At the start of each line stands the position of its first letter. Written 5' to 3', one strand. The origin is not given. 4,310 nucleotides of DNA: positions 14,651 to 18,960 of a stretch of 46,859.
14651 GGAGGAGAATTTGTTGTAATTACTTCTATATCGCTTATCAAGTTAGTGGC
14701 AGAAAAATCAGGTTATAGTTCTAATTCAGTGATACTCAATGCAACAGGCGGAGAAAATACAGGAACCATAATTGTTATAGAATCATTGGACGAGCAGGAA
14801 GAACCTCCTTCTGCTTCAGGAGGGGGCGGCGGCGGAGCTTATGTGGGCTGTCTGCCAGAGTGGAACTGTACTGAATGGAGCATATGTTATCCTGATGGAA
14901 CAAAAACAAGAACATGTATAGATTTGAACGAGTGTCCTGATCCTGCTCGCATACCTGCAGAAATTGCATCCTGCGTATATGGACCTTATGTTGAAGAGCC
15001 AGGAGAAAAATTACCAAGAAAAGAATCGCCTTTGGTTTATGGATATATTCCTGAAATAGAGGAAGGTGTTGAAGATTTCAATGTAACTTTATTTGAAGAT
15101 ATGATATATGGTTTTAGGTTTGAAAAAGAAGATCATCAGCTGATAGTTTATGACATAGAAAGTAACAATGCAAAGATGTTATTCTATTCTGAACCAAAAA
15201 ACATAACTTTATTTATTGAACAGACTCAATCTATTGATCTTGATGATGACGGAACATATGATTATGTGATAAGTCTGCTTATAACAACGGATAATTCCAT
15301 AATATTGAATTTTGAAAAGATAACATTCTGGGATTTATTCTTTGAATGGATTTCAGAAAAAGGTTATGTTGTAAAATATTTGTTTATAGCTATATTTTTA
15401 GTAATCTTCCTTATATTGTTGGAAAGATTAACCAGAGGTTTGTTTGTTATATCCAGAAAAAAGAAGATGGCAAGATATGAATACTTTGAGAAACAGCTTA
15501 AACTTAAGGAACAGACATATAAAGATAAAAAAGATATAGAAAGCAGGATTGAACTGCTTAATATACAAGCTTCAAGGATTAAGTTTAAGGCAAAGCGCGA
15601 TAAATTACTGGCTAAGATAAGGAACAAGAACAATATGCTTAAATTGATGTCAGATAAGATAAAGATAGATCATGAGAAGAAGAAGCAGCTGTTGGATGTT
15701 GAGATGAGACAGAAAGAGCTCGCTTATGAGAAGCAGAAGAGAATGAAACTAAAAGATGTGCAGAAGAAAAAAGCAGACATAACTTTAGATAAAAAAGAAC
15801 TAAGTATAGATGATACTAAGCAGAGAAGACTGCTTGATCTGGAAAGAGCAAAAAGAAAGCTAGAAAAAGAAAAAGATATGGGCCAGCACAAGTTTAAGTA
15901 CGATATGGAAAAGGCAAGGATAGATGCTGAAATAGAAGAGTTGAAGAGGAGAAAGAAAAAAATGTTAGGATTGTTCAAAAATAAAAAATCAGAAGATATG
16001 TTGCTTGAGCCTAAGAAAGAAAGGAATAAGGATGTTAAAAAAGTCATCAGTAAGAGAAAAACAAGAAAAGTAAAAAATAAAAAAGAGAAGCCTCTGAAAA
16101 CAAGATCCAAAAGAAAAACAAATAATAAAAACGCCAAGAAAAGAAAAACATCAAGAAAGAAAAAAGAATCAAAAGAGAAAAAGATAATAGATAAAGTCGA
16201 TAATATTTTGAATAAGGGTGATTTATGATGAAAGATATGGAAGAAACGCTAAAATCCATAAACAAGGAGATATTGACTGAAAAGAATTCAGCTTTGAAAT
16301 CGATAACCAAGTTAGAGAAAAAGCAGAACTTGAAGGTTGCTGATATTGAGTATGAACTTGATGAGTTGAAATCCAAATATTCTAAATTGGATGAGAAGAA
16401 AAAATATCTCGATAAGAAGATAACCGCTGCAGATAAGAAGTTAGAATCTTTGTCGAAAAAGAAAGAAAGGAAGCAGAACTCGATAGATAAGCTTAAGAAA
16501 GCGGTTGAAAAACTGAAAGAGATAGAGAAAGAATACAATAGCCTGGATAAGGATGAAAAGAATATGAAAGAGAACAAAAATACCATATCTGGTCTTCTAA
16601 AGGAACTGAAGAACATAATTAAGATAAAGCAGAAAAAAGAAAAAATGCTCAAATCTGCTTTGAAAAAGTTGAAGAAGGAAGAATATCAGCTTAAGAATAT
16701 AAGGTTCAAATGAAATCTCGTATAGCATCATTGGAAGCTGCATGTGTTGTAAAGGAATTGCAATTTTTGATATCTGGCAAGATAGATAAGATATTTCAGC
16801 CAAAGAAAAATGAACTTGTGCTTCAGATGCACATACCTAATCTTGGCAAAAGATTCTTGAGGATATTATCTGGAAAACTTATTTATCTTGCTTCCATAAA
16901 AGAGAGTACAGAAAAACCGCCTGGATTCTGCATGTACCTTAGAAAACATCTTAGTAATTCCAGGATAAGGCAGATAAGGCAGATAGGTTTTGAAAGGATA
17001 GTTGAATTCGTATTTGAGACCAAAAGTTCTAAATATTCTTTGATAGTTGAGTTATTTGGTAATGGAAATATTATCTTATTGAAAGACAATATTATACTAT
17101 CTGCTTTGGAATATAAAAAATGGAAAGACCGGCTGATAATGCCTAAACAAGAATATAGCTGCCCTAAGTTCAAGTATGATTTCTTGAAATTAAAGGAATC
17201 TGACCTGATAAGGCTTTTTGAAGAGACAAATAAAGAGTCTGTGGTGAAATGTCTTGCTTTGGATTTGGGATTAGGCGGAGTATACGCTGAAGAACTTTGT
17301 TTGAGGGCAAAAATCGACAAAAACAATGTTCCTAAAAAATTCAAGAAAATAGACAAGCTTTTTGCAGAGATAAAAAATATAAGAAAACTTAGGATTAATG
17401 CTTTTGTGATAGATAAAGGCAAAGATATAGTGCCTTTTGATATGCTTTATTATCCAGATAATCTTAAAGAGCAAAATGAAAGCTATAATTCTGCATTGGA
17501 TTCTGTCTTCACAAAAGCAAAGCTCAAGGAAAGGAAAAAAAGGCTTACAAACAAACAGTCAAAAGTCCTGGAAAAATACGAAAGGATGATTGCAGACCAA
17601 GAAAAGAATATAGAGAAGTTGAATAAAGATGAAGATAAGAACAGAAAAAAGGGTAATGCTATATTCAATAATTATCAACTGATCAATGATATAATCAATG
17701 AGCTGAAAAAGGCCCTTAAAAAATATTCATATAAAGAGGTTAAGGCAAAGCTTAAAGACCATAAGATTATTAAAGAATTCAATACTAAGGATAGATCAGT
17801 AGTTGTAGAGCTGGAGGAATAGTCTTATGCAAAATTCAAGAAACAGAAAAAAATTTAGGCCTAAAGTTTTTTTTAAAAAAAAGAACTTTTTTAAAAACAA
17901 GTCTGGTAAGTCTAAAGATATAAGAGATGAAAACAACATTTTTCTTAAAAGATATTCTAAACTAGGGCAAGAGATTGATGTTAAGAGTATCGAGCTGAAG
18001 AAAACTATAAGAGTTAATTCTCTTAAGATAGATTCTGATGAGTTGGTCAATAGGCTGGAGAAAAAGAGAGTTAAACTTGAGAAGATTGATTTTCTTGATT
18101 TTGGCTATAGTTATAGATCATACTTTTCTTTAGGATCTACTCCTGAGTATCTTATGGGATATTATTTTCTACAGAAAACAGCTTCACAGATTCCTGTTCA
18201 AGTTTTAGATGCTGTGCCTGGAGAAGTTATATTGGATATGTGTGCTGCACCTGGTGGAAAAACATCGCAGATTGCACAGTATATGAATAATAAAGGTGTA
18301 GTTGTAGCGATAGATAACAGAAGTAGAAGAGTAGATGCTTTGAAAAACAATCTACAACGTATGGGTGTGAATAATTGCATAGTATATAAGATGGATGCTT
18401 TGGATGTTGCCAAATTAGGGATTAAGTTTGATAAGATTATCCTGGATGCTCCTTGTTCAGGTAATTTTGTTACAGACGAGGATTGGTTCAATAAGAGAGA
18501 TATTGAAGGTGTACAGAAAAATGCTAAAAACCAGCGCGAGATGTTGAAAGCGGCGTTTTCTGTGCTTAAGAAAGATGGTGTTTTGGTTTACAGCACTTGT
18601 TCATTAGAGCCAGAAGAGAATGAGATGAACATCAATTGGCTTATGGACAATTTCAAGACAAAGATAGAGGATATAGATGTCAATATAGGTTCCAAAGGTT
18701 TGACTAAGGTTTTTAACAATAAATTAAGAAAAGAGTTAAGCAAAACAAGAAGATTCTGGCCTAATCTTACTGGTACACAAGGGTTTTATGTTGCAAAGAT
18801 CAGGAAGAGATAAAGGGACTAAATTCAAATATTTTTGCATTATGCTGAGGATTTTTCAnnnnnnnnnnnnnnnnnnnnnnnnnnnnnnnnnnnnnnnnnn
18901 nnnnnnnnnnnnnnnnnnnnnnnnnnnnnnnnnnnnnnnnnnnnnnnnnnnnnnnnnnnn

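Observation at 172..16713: Translationally coupled surface module: AbrB-like protein, anchorless 4,362-aa secreted giant, type-I membrane partner with long cytoplasmic tail, coiled-coil protein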

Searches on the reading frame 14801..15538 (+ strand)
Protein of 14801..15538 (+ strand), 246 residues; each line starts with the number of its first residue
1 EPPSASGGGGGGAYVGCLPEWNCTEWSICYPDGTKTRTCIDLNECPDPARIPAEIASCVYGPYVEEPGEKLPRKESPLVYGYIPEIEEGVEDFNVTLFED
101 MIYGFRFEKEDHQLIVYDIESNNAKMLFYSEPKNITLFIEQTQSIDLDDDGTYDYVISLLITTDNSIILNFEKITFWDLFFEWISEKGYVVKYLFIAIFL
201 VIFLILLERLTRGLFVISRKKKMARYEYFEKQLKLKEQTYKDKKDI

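Call 24: find_homologous_proteins(query=window:14801-15538:+, max_evalue=0.01)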
Query window:14801-15538:+ (246 aa): 4 proteins with E <= 0.01 among 456 candidates.
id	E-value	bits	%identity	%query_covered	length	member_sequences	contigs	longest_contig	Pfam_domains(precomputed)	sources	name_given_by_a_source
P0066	3.9e-8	51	50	20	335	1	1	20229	-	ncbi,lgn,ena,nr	ncbi:MAG: hypothetical protein KAQ83_02470 [Nanoarchaeota archaeon]|nr:hypothetical protein [Nanoarc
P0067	1.7e-5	43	46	22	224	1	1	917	-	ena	-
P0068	1.3e-4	40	48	20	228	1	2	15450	-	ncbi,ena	-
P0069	1.7e-4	39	52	18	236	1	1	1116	-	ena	-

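Call 26: find_encoding_contigs(protein=P0066, flank=10000, max_places=3)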
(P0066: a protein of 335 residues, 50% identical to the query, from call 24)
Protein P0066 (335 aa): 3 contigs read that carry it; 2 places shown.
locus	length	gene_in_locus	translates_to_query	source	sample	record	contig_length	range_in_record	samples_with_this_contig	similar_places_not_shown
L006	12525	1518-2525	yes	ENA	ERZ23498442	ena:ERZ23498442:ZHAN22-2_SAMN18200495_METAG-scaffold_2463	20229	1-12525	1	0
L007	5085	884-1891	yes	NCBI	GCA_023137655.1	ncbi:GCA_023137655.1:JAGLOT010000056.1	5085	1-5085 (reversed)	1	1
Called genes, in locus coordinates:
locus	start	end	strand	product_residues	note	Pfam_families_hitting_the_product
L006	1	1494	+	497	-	?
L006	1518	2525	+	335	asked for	-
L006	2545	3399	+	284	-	PF13191:AAA_16 (faint), PF13173:AAA_14, PF13240:Zn_Ribbon_1, PF13248:Zn_ribbon_3 (weak)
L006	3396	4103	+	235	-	PF13173:AAA_14 (weak), PF13401:AAA_22 (faint)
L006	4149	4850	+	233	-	PF08713:DNA_alkylation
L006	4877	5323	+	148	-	-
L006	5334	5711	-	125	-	-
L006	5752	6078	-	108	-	-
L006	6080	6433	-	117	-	-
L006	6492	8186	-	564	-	PF00990:GGDEF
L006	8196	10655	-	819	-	PF01674:Lipase_2 (faint), PF07819:PGAP1 (weak), PF02089:Palm_thioest, PF06028:DUF915 (weak), PF00561:Abhydrolase_1, PF02450:LCAT (weak)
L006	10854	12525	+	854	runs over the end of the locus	PF12705:PDDEXK_1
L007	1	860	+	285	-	?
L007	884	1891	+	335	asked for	-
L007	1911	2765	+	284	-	PF13191:AAA_16 (faint), PF13173:AAA_14, PF13240:Zn_Ribbon_1, PF13248:Zn_ribbon_3 (weak)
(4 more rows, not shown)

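Call 27: find_encoding_contigs(protein=P0068, flank=10000, max_places=3)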
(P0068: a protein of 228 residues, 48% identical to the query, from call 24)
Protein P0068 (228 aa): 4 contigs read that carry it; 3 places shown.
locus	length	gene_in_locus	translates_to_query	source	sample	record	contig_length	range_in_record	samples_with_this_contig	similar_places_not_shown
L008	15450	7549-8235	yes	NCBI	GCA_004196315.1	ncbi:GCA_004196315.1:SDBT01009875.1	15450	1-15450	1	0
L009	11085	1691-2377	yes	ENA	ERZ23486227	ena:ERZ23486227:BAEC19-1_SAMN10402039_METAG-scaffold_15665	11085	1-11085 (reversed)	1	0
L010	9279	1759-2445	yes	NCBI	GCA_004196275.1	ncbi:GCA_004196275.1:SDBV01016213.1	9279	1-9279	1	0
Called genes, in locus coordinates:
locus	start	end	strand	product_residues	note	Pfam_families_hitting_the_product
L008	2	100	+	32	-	?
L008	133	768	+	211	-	-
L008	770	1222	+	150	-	-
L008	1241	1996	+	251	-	-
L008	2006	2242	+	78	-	-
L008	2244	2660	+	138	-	-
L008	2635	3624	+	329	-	-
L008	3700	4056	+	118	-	-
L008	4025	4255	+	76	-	-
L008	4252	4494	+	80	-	PF01906:YbjQ_1 (weak)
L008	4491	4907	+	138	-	-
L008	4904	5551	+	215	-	-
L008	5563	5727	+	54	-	-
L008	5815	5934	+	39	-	-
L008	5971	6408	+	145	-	-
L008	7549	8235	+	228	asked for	-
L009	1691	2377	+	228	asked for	-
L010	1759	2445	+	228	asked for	-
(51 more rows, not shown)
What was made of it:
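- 14819..14980 (+): Gly6 linker followed by a 6-Cys module (C471..C512; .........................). The same module precedes the TM helix in small DPANN surface proteins. Calls 26 and 27 (their gene contexts are unrelated).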

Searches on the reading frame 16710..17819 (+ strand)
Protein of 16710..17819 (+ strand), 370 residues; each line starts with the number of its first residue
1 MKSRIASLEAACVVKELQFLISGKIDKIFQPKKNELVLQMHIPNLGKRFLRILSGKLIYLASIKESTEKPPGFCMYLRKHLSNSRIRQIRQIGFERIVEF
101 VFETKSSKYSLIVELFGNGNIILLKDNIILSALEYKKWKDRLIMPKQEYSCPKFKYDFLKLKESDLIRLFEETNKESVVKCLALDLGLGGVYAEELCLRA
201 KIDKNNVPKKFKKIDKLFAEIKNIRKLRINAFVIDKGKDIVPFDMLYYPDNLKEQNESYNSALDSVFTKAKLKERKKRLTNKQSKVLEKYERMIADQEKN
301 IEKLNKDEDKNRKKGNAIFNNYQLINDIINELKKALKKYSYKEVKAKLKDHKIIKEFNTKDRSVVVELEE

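Call 5: search_protein_families(library=pfam, proteins=[window:16710-17819:+], max_evalue=0.01)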
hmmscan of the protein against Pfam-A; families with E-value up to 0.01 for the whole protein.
window:16710-17819:+ (370 aa): 1 family
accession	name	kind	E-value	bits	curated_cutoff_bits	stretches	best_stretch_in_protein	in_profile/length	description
PF05833.16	NFACT_N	-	9e-53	180.1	31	1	11-339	6-353/456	NFACT N-terminal and middle domains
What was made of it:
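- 16710..17822 (+): ORF5 (context): N-terminal half of the ribosome-rescue factor RqcH. It overlaps ORF4 by ATGA. Call 5 (NFACT_N, E 9e-53).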

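Call 6: search_protein_families(library=ncbifam, proteins=[window:16710-17819:+], max_evalue=1)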
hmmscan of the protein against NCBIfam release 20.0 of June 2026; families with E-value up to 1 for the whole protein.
window:16710-17819:+ (370 aa): 4 families
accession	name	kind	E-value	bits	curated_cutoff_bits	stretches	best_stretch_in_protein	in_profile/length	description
NF041120.1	RqcH_arch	equivalog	3e-78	264.2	400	1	7-370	2-378/645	ribosome rescue protein RqcH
NF038240.1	fibro_bind_EfbA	exception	5.9e-17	61.5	1025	1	12-315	10-321/567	fibronectin-binding protein EfbA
NF041845.1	lipo_FAD_I_fam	domain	0.13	12.6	35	1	270-352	21-103/111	FAD-I family protein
NF033852.1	fulvocin_rel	subfamily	0.55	11.1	35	1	268-340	17-94/150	bacteriocin fulvocin C-related protein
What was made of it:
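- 16710..17822 (+): Call 6 (RqcH_arch positions 2-378 of 645).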

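Call 16: find_related_loci(query=window:16710-17819:+, collection=genome_contigs, flank=10000)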
Query window:16710-17819:+ (370 aa) in genome_contigs; peptide patterns used: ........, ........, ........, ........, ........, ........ (x = any residue, [..] = any of these).
128 stretches matched a pattern; 4 encode a relative of the query (tblastn E <= 1e-3); 4 distinct loci.
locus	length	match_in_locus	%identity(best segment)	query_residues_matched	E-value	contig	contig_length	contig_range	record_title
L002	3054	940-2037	60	1-370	1e-142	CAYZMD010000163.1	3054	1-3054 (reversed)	MAG TPA_asm: uncultured Methanosarcinales archaeon isolate binchicken_co181_12 genome assembly, contig: NODE_79095_lengt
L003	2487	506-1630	41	1-369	6e-89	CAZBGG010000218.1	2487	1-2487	MAG TPA_asm: uncultured Methanosarcinales archaeon isolate binchicken_co32_266 genome assembly, contig: NODE_82611_lengt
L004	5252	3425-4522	37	5-368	2e-54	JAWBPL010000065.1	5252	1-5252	MAG: Candidatus Woesearchaeota archaeon isolate HNT-10_202101_bins_40 HNT-10_202101_bins_40_scaffold_65, whole genome sh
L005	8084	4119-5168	31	5-359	2e-49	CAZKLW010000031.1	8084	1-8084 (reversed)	MAG TPA_asm: uncultured archaeon isolate SRP185896_co2_442 genome assembly, contig: NODE_12101_length_8084_cov_5.150330,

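Call 29: find_related_loci(query=A1, collection=metagenome_contigs, flank=10000)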
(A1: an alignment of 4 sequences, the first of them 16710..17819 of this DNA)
Query A1 (370 aa) in metagenome_contigs; peptide patterns used: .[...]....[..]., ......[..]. (x = any residue, [..] = any of these).
408 stretches matched a pattern; 189 encode a relative of the query (tblastn E <= 1e-3); the best 80 are kept; 80 distinct loci.
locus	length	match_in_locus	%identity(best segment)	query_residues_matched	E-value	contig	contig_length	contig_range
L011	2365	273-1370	60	1-370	2e-143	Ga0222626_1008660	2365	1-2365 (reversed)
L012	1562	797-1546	62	4-250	1e-109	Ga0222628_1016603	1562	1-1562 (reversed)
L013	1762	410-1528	46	1-368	2e-104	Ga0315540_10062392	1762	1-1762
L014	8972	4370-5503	45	1-368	8e-96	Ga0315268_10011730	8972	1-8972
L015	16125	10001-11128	45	1-368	4e-96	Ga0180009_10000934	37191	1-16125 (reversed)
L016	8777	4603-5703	45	1-368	1e-94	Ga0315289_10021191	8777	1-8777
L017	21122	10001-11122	48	1-368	5e-93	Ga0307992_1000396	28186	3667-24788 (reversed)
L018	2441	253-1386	42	1-368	1e-94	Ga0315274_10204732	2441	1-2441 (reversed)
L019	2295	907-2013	43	1-368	3e-93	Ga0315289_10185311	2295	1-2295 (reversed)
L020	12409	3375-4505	42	1-368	2e-89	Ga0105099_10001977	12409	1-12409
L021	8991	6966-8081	40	1-368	4e-89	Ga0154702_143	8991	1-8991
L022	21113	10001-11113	42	1-368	3e-86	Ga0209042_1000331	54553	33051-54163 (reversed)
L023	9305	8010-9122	41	1-368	8e-86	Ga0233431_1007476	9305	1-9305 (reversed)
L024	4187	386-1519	41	1-368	2e-85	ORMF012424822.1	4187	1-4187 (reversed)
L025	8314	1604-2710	42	1-368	6e-81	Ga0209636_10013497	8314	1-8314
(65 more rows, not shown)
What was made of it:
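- Tried and rejected: A genome scan (call 16) and a metagenome scan with an alignment (call 29) gave 84 loci and about 0.9 Mb.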

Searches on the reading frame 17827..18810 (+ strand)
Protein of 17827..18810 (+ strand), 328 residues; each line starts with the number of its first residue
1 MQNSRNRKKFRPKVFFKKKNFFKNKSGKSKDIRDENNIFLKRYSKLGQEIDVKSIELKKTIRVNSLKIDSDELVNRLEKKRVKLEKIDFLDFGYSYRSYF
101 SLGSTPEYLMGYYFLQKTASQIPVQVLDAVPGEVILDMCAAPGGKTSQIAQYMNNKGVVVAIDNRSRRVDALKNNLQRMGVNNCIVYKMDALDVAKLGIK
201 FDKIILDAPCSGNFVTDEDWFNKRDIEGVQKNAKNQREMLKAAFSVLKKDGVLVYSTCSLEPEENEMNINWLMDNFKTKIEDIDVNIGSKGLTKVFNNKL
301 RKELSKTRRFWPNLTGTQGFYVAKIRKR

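Call 5: search_protein_families(library=pfam, proteins=[window:17827-18810:+], max_evalue=0.01)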
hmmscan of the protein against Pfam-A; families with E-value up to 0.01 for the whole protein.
window:17827-18810:+ (328 aa): 13 families
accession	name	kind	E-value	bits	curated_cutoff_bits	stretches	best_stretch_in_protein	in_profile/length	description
PF01189.24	Methyltr_RsmB-F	-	2.6e-52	177.9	27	1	125-325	2-198/199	16S rRNA methyltransferase RsmB/F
PF13847.12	Methyltransf_31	-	5.4e-13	49.3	27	1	131-264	3-114/145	Methyltransferase domain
PF17125.10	Methyltr_RsmF_N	-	2.9e-08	34.5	34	1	56-116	27-84/86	N-terminal domain of 16S rRNA methyltransferase RsmF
PF02475.24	TRM5-TYW2_MTfase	-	1.5e-07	31.9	28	1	130-214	35-119/164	TRM5/TYW2 methyltransferase domain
PF01728.25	FtsJ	-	1.3e-05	25.7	24.1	1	128-276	20-156/181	FtsJ-like methyltransferase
PF13649.12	Methyltransf_25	-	1.5e-05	26.1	27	1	135-206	1-70/97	Methyltransferase domain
PF02390.23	Methyltransf_4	-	0.00069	19.6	24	1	134-259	4-119/173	Putative methyltransferase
PF09445.16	Methyltransf_15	-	0.00075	19.5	22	1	133-208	2-79/165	RNA cap guanine-N2 methyltransferase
PF05175.20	MTS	-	0.0019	18.3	23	0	119-210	19-108/170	Methyltransferase small domain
PF22458.1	RsmF-B_ferredox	-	0.002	18.7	27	1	60-89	31-60/74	Methyltr_RsmF/B-like, ferredoxin-like domain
PF01135.25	PCMT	-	0.0022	18.2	20.3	1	124-191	66-133/210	Protein-L-isoaspartate(D-aspartate) O-methyltransferase (PCMT)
PF10354.15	BMT5-like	-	0.0026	18.5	24.7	1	173-275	45-145/168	rRNA (uridine-N3-)-methyltransferase BTM5-like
PF01170.24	UPF0020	-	0.0061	16.7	22.3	0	147-209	67-130/197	RMKL-like, methyltransferase domain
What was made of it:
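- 17827..18813 (+): ORF6 (context): RsmB/NOL1-type RNA methyltransferase, the last gene of the gap-free + strand string. Call 5.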
